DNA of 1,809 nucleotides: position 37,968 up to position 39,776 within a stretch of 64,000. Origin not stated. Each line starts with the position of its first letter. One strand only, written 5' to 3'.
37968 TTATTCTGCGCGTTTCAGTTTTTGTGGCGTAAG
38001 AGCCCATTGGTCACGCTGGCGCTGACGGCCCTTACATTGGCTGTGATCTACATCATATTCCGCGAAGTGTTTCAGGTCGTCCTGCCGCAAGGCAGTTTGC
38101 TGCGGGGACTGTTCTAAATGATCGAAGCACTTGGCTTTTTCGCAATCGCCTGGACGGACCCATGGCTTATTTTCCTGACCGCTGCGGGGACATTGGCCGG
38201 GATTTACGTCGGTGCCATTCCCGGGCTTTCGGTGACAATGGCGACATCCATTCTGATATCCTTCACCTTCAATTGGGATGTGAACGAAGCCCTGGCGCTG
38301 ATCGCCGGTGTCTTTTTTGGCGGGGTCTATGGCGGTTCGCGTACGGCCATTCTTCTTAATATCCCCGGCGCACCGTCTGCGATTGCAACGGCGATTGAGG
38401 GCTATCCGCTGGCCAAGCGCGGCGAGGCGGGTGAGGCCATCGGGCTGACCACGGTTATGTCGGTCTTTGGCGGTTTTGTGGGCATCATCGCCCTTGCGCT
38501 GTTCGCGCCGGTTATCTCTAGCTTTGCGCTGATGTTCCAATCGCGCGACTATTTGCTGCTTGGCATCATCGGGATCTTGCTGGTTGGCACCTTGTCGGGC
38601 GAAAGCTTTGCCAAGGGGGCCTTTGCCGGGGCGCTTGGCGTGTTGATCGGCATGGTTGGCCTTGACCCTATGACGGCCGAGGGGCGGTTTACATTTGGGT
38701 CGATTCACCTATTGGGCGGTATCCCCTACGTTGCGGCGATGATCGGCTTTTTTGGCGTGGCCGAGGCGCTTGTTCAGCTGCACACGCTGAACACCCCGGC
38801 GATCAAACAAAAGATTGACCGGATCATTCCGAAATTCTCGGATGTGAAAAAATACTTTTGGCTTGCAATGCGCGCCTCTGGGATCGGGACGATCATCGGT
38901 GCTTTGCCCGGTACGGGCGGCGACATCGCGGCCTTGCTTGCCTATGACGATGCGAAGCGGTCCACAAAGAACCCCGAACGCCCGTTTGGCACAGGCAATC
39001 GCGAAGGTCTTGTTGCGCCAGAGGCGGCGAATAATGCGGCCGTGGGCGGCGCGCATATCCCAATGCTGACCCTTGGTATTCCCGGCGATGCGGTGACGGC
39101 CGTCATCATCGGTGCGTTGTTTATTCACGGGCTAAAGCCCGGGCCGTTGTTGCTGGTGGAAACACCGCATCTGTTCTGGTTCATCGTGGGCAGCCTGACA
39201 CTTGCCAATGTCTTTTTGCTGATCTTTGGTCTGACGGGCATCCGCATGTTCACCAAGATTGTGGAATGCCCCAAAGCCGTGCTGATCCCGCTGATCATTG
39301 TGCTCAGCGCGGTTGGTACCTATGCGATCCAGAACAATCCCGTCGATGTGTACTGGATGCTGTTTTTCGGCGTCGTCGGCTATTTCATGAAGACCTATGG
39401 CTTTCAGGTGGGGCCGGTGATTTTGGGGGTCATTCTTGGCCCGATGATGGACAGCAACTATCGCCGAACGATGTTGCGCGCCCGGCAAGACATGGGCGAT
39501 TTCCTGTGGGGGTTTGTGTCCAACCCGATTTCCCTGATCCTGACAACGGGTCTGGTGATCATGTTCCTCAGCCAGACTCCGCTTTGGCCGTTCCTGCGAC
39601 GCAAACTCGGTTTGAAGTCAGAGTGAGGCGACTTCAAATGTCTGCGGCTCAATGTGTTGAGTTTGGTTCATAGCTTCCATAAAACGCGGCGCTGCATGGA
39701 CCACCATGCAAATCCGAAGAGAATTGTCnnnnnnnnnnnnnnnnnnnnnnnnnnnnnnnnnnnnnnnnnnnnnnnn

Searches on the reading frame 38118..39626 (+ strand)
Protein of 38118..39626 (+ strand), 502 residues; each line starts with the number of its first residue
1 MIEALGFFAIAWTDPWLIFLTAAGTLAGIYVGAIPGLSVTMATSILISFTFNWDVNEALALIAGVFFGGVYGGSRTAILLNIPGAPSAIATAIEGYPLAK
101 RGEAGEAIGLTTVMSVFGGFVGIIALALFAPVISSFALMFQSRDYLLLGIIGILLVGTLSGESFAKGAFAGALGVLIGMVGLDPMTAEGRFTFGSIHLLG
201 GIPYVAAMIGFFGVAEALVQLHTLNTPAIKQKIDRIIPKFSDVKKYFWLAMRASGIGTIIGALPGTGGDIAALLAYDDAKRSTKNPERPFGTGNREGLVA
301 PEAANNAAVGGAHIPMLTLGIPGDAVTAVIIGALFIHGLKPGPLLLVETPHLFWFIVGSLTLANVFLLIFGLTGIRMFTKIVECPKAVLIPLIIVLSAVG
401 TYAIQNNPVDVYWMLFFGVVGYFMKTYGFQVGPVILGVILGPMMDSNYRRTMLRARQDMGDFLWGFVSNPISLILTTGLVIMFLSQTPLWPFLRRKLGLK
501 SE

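Call 3: search_protein_families(library=pfam, proteins=[window:38118-39626:+])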
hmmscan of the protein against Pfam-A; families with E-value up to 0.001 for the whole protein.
window:38118-39626:+ (502 aa): 1 family
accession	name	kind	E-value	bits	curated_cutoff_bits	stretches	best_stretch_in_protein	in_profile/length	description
PF01970.21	TctA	-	3.9e-144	480.8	28.9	1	19-436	2-423/423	Tripartite tricarboxylate transporter TctA family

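Call 4: search_protein_families(library=ncbifam, proteins=[window:38118-39626:+])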
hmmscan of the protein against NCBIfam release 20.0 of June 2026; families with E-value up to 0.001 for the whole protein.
window:38118-39626:+ (502 aa): 0 families
